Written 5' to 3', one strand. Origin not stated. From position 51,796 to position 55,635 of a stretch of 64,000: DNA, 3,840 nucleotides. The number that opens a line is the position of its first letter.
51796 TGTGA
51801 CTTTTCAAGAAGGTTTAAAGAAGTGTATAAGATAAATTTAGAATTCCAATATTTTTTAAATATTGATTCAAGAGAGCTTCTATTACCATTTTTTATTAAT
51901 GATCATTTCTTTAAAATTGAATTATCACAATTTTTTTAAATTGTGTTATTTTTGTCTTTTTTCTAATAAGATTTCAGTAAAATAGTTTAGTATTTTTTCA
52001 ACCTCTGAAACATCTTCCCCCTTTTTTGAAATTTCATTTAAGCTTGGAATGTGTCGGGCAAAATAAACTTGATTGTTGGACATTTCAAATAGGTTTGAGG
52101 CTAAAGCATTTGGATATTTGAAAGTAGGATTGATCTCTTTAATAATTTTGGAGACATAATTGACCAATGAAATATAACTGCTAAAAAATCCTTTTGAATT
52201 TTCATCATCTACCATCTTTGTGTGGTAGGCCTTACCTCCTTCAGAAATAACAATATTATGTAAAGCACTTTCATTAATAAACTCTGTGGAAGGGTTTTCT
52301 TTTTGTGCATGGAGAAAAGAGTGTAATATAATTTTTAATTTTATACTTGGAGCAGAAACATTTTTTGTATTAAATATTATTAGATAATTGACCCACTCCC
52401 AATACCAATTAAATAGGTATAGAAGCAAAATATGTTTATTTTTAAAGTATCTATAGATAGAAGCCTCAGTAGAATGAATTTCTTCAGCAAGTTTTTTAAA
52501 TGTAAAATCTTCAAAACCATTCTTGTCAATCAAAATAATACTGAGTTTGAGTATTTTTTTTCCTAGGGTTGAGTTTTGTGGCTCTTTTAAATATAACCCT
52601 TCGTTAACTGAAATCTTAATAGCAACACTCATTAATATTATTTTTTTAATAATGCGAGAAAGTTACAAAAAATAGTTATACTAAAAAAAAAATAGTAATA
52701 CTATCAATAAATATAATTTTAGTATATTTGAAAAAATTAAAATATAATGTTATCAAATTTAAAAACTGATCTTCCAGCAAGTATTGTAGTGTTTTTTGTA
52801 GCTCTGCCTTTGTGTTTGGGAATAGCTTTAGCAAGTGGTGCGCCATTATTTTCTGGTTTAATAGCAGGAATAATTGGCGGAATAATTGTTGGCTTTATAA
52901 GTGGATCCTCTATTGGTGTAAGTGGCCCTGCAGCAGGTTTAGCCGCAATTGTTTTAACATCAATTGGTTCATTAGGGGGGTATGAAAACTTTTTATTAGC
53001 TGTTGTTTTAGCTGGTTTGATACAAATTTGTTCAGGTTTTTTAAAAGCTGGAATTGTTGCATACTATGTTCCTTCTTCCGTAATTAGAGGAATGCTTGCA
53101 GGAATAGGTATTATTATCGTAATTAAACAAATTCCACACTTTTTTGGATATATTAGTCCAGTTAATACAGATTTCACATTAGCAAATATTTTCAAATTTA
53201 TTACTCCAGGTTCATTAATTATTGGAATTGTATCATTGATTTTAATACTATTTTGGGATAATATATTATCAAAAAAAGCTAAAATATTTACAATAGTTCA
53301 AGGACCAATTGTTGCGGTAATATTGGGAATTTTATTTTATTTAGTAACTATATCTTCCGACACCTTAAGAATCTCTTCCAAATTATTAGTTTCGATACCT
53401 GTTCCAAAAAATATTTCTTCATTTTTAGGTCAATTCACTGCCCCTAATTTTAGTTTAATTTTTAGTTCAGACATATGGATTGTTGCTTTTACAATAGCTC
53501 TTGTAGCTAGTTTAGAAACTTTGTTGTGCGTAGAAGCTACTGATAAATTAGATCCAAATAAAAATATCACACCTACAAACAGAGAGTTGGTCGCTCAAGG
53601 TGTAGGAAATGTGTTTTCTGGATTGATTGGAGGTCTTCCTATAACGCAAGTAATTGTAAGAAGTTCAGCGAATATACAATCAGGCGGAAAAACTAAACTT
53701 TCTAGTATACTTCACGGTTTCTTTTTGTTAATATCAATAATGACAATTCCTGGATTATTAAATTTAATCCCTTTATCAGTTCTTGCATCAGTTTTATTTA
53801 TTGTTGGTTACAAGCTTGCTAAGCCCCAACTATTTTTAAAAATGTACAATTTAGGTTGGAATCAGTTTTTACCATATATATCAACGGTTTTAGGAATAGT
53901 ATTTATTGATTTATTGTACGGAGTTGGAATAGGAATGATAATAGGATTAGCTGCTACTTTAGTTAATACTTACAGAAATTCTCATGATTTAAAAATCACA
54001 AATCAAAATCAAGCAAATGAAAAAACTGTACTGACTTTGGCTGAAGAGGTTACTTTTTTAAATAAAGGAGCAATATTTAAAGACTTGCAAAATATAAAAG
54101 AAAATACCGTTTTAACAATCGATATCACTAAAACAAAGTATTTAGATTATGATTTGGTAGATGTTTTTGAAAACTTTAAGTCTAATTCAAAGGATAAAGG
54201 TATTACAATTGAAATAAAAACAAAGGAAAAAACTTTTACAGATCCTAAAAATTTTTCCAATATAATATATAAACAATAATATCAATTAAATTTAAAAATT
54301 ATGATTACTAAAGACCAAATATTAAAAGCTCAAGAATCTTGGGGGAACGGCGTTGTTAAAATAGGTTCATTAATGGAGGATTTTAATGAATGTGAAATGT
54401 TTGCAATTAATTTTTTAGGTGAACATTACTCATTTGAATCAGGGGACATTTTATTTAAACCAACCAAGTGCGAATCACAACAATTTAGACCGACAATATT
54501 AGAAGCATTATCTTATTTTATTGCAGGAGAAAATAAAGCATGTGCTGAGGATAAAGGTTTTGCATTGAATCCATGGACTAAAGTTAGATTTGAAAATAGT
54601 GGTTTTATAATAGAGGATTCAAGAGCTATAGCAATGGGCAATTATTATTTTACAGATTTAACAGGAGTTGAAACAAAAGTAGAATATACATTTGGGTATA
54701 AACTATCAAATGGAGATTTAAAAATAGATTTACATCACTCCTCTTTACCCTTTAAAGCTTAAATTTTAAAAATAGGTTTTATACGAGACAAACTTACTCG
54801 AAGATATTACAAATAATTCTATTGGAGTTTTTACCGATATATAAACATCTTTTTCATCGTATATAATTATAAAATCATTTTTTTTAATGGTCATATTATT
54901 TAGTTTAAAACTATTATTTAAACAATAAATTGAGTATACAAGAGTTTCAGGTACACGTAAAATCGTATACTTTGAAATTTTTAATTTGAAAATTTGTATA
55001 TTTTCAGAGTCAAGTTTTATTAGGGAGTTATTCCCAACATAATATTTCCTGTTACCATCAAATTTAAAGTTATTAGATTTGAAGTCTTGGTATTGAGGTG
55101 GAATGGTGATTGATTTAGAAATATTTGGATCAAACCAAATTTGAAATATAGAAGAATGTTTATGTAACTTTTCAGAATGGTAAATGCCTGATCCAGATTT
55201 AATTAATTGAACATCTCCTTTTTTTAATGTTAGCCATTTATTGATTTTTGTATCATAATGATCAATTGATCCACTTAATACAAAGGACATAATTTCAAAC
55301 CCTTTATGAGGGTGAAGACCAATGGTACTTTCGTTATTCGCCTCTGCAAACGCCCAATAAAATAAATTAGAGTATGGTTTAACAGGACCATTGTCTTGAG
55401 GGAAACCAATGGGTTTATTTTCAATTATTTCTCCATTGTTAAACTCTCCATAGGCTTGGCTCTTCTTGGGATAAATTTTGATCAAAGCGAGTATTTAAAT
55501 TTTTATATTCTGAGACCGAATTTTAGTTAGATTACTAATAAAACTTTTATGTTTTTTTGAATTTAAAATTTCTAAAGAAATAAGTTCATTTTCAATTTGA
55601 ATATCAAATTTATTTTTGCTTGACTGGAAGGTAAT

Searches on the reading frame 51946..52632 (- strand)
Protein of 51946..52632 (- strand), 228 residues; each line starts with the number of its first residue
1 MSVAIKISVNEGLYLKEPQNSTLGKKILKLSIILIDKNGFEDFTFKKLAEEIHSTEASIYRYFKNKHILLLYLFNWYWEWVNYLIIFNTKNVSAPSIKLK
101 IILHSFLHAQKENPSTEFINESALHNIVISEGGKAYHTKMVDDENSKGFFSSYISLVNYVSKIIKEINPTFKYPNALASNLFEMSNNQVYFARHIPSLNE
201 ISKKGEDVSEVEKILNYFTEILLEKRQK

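Call 7: search_protein_families(library=pfam, proteins=[window:51946-52632:-], max_evalue=0.001)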
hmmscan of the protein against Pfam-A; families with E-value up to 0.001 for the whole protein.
window:51946-52632:- (228 aa): 1 family
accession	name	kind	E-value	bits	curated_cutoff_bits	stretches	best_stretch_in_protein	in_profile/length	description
PF00440.29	TetR_N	-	4.3e-08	33.2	24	1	27-71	1-45/47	Bacterial regulatory proteins, tetR family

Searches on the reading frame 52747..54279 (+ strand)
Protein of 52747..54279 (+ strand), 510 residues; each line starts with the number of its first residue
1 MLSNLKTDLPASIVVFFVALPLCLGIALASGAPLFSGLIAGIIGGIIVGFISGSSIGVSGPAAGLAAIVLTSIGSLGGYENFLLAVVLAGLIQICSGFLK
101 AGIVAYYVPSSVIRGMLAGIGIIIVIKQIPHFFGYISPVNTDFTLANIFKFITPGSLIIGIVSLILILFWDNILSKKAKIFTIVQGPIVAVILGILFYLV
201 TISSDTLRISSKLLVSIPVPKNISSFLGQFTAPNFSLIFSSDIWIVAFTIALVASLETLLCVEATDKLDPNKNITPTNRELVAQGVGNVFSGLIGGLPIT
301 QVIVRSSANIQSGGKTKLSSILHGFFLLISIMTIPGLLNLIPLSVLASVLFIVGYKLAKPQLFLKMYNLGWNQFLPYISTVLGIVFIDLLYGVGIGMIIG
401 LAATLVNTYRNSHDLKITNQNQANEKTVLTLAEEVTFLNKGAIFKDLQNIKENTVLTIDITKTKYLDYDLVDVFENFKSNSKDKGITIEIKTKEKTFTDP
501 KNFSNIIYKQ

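Call 7: search_protein_families(library=pfam, proteins=[window:52747-54279:+], max_evalue=0.001)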
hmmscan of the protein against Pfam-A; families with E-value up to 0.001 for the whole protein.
window:52747-54279:+ (510 aa): 2 families
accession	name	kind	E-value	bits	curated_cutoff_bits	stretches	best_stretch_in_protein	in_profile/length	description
PF00916.26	Sulfate_transp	-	7.7e-60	203.1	23.2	1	5-369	1-369/380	Sulfate permease family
PF16983.11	MFS_MOT1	-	8.3e-06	26.6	30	1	278-357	30-111/111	Molybdate transporter of MFS superfamily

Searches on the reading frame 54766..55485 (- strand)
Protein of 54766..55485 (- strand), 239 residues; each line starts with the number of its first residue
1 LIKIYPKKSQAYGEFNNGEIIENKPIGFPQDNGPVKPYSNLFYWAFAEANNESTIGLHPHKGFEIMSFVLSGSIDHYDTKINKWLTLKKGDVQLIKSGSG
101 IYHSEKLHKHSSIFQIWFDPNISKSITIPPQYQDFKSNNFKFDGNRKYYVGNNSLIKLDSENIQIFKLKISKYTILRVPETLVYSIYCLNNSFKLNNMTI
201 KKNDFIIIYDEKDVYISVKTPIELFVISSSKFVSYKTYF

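Call 7: search_protein_families(library=pfam, proteins=[window:54766-55485:-], max_evalue=0.001)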
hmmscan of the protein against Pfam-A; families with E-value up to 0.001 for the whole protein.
window:54766-55485:- (239 aa): 1 family
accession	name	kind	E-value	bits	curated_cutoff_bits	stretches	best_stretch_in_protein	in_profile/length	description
PF02678.22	Pirin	-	1.8e-14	54.1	26.1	1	52-117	40-107/108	Pirin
